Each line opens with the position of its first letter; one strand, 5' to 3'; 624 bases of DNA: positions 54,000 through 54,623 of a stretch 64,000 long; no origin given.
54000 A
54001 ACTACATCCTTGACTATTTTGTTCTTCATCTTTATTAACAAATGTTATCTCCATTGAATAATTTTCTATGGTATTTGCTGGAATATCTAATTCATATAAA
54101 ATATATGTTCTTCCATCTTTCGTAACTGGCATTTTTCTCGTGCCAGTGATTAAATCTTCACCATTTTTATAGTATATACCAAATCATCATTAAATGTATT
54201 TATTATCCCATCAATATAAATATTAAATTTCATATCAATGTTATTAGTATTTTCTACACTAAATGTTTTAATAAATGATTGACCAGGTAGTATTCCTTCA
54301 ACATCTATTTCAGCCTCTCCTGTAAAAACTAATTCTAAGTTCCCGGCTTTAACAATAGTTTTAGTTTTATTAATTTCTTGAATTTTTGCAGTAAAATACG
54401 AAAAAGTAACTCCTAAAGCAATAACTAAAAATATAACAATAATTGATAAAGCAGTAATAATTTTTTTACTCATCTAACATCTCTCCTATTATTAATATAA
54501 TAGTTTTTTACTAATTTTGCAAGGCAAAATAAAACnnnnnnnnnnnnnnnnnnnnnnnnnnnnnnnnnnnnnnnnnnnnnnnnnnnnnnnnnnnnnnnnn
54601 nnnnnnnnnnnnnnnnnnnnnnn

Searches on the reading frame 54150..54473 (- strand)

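Call 81: search_protein_families(library=pfam, proteins=[window:54150-54473:-], max_evalue=0.01)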
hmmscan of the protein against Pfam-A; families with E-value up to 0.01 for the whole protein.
window:54150-54473:- (107 aa): 1 family
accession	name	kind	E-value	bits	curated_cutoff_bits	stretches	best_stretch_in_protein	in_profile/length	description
PF12389.13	Peptidase_M73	-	3.4e-06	27.5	22.5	1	3-82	4-79/196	Camelysin metallo-endopeptidase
